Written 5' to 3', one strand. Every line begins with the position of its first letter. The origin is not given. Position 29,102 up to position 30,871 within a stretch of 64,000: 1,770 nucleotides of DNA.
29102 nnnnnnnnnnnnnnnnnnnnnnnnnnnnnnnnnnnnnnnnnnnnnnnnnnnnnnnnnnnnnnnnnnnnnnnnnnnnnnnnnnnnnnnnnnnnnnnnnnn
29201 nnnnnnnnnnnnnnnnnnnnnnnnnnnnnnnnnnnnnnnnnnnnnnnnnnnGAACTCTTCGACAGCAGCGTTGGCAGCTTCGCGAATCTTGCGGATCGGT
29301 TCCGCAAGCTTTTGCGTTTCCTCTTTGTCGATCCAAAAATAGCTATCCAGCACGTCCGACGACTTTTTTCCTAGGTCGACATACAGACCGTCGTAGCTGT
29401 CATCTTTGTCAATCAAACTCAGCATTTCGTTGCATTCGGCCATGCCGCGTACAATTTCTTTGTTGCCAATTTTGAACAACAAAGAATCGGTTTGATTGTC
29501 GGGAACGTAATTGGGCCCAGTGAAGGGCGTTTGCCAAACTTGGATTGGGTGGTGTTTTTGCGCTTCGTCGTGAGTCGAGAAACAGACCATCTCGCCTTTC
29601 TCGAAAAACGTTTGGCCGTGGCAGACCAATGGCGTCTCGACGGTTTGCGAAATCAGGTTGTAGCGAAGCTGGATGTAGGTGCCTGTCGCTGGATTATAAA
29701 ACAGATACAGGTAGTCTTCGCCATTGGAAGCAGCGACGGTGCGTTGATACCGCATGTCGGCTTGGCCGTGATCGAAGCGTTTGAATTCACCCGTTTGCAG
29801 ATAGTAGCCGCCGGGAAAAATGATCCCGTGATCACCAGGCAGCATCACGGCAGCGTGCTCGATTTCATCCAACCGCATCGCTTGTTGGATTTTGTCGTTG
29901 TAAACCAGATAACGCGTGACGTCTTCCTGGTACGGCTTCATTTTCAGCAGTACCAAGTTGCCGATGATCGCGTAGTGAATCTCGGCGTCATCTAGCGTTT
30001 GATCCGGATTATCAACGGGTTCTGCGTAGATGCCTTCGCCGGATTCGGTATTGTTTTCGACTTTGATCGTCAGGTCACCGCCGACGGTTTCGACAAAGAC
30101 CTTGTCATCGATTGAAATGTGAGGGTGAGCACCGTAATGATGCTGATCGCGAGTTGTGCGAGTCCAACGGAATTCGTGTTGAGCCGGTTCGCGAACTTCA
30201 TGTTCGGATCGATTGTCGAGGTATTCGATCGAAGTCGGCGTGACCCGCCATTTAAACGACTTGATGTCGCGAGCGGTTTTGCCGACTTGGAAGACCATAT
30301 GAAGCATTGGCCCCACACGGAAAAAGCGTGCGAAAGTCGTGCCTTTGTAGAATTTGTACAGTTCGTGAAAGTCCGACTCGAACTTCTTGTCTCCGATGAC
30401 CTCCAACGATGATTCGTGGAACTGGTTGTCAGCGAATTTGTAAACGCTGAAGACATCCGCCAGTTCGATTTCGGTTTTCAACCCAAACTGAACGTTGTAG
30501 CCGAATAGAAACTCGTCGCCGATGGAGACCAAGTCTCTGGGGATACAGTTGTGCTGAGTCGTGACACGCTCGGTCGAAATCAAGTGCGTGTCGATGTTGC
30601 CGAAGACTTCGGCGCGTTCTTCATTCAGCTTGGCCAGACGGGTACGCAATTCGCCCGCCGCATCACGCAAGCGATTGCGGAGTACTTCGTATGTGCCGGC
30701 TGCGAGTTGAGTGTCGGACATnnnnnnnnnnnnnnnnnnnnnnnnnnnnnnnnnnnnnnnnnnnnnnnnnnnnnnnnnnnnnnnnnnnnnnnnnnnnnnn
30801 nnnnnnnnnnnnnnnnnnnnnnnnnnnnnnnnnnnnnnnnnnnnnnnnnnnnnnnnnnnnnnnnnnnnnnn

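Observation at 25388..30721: Unusual architecture of the 1777-aa ATPase: N-terminal ~420-aa globular region, ~800-aa helical/coiled-coil arm, a single AAA_5 core, and a C-terminal helical tail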

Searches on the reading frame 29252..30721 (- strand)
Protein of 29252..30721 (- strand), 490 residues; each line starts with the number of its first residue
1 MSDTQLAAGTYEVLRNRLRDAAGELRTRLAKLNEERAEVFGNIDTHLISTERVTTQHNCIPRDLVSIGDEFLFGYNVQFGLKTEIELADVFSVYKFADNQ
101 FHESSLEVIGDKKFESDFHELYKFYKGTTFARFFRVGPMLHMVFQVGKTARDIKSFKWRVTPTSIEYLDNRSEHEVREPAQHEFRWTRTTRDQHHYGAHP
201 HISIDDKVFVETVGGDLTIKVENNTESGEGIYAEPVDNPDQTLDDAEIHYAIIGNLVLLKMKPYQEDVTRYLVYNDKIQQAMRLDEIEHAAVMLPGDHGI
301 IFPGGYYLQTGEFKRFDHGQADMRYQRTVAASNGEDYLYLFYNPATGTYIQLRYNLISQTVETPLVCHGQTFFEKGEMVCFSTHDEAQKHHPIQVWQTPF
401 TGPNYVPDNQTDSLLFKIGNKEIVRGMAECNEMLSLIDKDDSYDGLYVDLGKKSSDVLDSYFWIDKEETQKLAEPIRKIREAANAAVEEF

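Call 22: search_protein_representatives(protein=window:29252-30721:-)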
Query: 490 residues. Proteins with E-value up to 0.001 (for the whole library): 743; up to 1e-10: 556; up to 1e-30: 263. The best 150 are listed.
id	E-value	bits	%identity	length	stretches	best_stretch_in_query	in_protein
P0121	2.1e-227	772.1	67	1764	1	2-490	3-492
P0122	4.6e-201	685.2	59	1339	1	5-490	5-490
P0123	1.1e-188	644.4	55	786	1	2-490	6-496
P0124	2.7e-185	633.2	56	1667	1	6-490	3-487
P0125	1.4e-179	614.4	52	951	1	6-490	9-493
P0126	8.4e-178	608.5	56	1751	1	6-490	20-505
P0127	3.9e-177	606.3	54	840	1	6-490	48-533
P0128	7.0e-177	605.5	54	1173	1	5-490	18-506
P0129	2.6e-173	593.7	52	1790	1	3-490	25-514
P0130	6.2e-168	576.0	53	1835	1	6-488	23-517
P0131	1.1e-165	568.5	51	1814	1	1-490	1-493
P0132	1.3e-164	565.1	53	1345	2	164-490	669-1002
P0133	1.4e-163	561.6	55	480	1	6-445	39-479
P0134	7.5e-161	552.6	51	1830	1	8-490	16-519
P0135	1.2e-155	535.4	51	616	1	6-490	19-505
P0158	2.0e-128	445.7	44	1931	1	6-490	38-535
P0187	6.1e-110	384.7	37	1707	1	8-490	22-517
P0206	2.8e-100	352.9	35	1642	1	5-490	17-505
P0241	8.2e-75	268.9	31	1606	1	8-490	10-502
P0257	5.5e-65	236.5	29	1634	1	3-490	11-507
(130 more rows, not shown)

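Call 23: search_protein_families(library=pfam, proteins=[P0257, P0241, P0206, P0187, P0158], max_evalue=0.001)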
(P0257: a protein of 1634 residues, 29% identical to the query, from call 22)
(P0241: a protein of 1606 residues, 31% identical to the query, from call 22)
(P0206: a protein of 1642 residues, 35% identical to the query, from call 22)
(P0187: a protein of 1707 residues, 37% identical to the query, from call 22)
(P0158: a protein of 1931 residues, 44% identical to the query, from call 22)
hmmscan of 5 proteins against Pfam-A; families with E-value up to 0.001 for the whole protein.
P0257 (1634 aa): 5 families
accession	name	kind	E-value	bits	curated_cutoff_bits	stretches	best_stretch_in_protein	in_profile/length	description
PF12458.13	DUF3686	-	9.2e-119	397.3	25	1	33-478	2-447/448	ATPase involved in DNA repair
PF25472.1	DUF7902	-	1.2e-18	67.6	26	1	599-681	2-84/85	Domain of unknown function (DUF7902)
PF13401.12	AAA_22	-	2.2e-05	25.2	27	1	1268-1361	4-108/130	AAA domain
PF00004.35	AAA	-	9.4e-05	23.3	21.2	1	1273-1347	2-67/131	ATPase family associated with various cellular activities (AAA)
PF07728.20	AAA_5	-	0.00031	21.2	22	0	1275-1409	5-137/139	AAA domain (dynein-related subfamily)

P0241 (1606 aa): 5 families
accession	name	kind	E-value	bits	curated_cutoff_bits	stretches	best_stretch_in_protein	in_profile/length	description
PF12458.13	DUF3686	-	1.9e-121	406.1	25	1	27-474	2-448/448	ATPase involved in DNA repair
PF25472.1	DUF7902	-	6.9e-10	39.4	26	1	595-678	1-84/85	Domain of unknown function (DUF7902)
PF00004.35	AAA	-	2.5e-06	28.4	21.2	1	1258-1337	2-72/131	ATPase family associated with various cellular activities (AAA)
PF13401.12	AAA_22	-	2.3e-05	25.2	27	1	1253-1347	4-109/130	AAA domain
PF07728.20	AAA_5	-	0.0009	19.7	22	0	1257-1383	2-126/139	AAA domain (dynein-related subfamily)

P0206 (1642 aa): 5 families
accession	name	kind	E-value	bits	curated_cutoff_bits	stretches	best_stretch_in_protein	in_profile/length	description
PF12458.13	DUF3686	-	3.8e-139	464.5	25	1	36-477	1-448/448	ATPase involved in DNA repair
PF25472.1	DUF7902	-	8.5e-18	64.8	26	1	598-678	1-81/85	Domain of unknown function (DUF7902)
PF00004.35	AAA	-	1.9e-05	25.5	21.2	1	1285-1321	1-37/131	ATPase family associated with various cellular activities (AAA)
PF07728.20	AAA_5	-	7.2e-05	23.3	22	0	1285-1408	2-125/139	AAA domain (dynein-related subfamily)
PF13401.12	AAA_22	-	0.00067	20.4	27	1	1283-1376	6-110/130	AAA domain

P0187 (1707 aa): 6 families
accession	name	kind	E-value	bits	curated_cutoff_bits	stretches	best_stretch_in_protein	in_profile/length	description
PF12458.13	DUF3686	-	7.6e-175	582.1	25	1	39-489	2-448/448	ATPase involved in DNA repair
PF25472.1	DUF7902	-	4.4e-19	68.9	26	1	611-694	2-85/85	Domain of unknown function (DUF7902)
PF00004.35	AAA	-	7.8e-08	33.3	21.2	1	1296-1374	1-70/131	ATPase family associated with various cellular activities (AAA)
PF07728.20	AAA_5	-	9.7e-07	29.3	22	1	1296-1419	2-125/139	AAA domain (dynein-related subfamily)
PF13401.12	AAA_22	-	7.4e-06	26.7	27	1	1294-1387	6-110/130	AAA domain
PF05496.18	RuvB_N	-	0.00081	19.6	27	0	1287-1332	27-72/159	Holliday junction DNA helicase RuvB P-loop domain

P0158 (1931 aa): 5 families
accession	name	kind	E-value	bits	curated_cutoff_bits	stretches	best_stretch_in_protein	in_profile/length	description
PF12458.13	DUF3686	-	2.3e-208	692.6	25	1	56-507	1-448/448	ATPase involved in DNA repair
PF25472.1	DUF7902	-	2.6e-32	111.3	26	1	628-712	1-85/85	Domain of unknown function (DUF7902)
PF00004.35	AAA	-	1.8e-06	28.8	21.2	1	1348-1425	1-69/131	ATPase family associated with various cellular activities (AAA)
PF13401.12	AAA_22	-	6e-05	23.8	27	1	1344-1439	4-110/130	AAA domain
PF07728.20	AAA_5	-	0.00022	21.7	22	0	1348-1472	2-126/139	AAA domain (dynein-related subfamily)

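Call 24: find_homologous_proteins(query=P0257)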
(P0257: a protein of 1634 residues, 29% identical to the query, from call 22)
Query P0257 (1634 aa): 94 proteins with E <= 0.001 among 8000 candidates.
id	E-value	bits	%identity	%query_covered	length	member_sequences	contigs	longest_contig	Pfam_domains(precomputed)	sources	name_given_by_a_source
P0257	0.0e+0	3545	100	100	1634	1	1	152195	PF12458.14,PF13401.13,PF25472.2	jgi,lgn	jgi:hypothetical protein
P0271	0.0e+0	1887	56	99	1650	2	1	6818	PF12458.14,PF25472.2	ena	-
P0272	0.0e+0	1880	55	99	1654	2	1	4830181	PF12458.14,PF25472.2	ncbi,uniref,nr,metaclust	ncbi:DNA repair ATPase [Ilumatobacter coccineus]|uniref:Uncharacterized protein n=1 Tax=Ilumatobacte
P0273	0.0e+0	1878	56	99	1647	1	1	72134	PF12458.14,PF00004.36,PF25472.2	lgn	-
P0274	0.0e+0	1877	55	99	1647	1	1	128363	PF12458.14,PF25472.2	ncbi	-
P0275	0.0e+0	1871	55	98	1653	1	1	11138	PF12458.14,PF25472.2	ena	-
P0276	0.0e+0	1867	55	100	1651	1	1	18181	PF12458.14,PF25472.2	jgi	jgi:hypothetical protein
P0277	0.0e+0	1865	55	99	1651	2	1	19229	PF12458.14,PF25472.2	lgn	-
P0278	0.0e+0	1865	55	99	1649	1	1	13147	PF12458.14,PF25472.2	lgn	-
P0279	0.0e+0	1863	55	99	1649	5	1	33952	PF12458.14,PF25472.2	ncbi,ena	-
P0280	0.0e+0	1860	55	100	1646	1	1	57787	PF12458.14,PF25472.2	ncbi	ncbi:MAG: DNA repair ATPase [Ilumatobacter sp.]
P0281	0.0e+0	1858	56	98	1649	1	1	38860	PF12458.14,PF00004.36,PF25472.2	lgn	-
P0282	0.0e+0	1858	54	100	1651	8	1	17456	PF12458.14,PF25472.2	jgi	jgi:hypothetical protein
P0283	0.0e+0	1854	55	99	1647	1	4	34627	PF12458.14,PF25472.2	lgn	-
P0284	0.0e+0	1845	55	99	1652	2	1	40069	PF12458.14,PF00004.36,PF25472.2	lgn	-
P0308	0.0e+0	1043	39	98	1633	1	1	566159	PF12458.14,PF00004.36,PF25472.2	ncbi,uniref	ncbi:DNA repair ATPase [Streptomyces coerulescens]|uniref:DNA repair ATPase n=1 Tax=Streptomyces coe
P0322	5.3e-293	994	38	99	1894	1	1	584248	PF12458.14,PF00004.36,PF25472.2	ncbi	ncbi:MAG: DNA repair ATPase [Polyangiales bacterium]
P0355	3.2e-263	895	33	98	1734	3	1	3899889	PF12458.14,PF00004.36,PF13401.13,PF07728.21,PF25472.2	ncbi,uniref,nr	ncbi:DNA repair ATPase [Pseudoalteromonas sp. KAN5]|uniref:DNA repair ATPase n=1 Tax=Pseudoalteromon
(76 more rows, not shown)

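Call 25: find_encoding_contigs(protein=P0272, flank=8000, max_places=1)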
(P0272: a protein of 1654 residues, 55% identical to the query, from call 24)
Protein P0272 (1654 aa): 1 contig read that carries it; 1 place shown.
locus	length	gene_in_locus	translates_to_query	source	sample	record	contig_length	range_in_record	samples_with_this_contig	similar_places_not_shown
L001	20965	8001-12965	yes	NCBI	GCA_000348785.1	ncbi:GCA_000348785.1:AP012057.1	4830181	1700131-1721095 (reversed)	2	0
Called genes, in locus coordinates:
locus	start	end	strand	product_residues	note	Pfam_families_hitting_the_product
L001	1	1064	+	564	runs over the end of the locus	PF01266:DAO, PF01494:FAD_binding_3 (faint), PF16901:DAO_C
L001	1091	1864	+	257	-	PF06167:Peptidase_M90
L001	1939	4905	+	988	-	PF00672:HAMP, PF00989:PAS (weak), PF13188:PAS_8 (faint), PF00990:GGDEF, PF00563:EAL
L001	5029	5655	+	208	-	-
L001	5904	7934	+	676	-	PF01145:Band_7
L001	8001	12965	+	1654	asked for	PF12458:DUF3686, PF25472:DUF7902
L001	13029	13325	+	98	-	-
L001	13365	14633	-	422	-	PF00535:Glycos_transf_2 (faint), PF13641:Glyco_tranf_2_3 (faint), PF13632:Glyco_trans_2_3 (faint)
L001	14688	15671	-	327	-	PF00296:Bac_luciferase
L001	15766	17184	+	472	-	PF01425:Amidase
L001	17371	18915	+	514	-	PF00501:AMP-binding, PF13193:AMP-binding_C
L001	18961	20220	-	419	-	PF00282:Pyridoxal_deC, PF00266:Aminotran_5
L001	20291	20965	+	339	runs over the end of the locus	PF13531:SBP_bac_11, PF01547:SBP_bac_1, PF13416:SBP_bac_8, PF13343:SBP_bac_6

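Call 26: find_encoding_contigs(protein=P0308, flank=8000, max_places=1)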
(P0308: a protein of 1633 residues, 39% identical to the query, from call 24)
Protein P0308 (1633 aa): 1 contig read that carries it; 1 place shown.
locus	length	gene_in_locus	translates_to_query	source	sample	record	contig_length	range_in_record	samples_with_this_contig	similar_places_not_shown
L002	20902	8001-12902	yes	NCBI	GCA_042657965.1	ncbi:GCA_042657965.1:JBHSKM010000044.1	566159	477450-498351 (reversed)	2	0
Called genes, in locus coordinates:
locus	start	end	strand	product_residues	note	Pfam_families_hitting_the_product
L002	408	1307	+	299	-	PF00126:HTH_1, PF03466:LysR_substrate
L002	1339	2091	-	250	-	PF00106:adh_short, PF01370:Epimerase (weak), PF08659:KR, PF13561:adh_short_C2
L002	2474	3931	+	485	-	PF07992:Pyr_redox_2, PF13738:Pyr_redox_3 (faint), PF00070:Pyr_redox, PF02852:Pyr_redox_dim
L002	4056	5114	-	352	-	PF17853:GGDEF_2, PF13556:HTH_30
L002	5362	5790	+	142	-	-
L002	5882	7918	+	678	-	-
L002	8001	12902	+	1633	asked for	PF12458:DUF3686, PF25472:DUF7902, PF00004:AAA (faint)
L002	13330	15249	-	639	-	PF02254:TrkA_N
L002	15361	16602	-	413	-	PF00999:Na_H_Exchanger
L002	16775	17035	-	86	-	-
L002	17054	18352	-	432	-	PF06965:Na_H_antiport_1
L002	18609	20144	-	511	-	PF01235:Na_Ala_symp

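Call 27: find_encoding_contigs(protein=P0355, flank=8000, max_places=1)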
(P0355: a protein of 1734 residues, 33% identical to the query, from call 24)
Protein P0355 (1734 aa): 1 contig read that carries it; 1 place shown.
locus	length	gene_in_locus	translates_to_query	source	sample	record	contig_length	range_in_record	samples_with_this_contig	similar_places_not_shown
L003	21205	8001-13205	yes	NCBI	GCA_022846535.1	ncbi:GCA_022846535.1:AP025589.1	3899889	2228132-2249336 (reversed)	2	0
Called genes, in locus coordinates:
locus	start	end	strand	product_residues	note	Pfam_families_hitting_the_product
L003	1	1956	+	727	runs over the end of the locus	PF07715:Plug, PF00593:TonB_dep_Rec_b-barrel, PF14905:OMP_b-brl_3 (faint)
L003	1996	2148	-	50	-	PF06445:GyrI-like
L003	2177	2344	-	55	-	PF11661:DUF2986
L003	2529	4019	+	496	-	PF07687:M20_dimer (faint), PF01546:Peptidase_M20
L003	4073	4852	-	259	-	PF16956:Porin_7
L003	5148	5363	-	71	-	-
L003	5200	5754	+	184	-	-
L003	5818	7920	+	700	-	-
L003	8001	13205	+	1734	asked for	PF12458:DUF3686, PF25472:DUF7902, PF00004:AAA, PF07728:AAA_5 (weak), PF13401:AAA_22 (weak)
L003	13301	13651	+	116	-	PF00520:Ion_trans (weak), PF07885:Ion_trans_2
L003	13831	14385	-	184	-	PF13453:Zn_ribbon_TFIIB (weak)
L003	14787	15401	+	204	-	PF01613:Flavin_Reduct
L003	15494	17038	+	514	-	PF22352:K319L-like_PKD, PF14240:YHYH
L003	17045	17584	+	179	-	-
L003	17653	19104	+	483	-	PF00672:HAMP, PF00512:HisKA, PF02518:HATPase_c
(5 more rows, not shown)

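Call 28: find_encoding_contigs(protein=P0322, flank=8000, max_places=1)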
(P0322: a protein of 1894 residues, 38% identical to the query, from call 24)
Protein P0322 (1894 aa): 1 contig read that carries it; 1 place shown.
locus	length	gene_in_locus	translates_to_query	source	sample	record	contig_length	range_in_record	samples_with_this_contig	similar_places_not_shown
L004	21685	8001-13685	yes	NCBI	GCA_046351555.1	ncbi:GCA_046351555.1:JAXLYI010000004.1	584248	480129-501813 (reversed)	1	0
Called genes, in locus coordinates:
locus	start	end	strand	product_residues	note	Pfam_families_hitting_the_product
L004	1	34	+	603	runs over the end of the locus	PF00270:DEAD, PF04851:ResIII (weak), PF00271:Helicase_C, PF03880:DbpA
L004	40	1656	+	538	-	PF02321:OEP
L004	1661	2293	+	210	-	PF05494:MlaC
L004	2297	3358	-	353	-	-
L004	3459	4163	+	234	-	PF04405:ScdA_N, PF01814:Hemerythrin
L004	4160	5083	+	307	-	-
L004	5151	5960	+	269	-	-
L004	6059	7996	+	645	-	-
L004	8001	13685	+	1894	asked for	PF12458:DUF3686, PF25472:DUF7902, PF00004:AAA (weak)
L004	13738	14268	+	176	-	-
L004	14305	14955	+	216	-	PF14124:DUF4291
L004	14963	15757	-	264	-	PF00106:adh_short, PF01370:Epimerase, PF08659:KR, PF13460:NAD_binding_10, PF13561:adh_short_C2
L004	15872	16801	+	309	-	-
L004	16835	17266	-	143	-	-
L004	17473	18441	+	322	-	-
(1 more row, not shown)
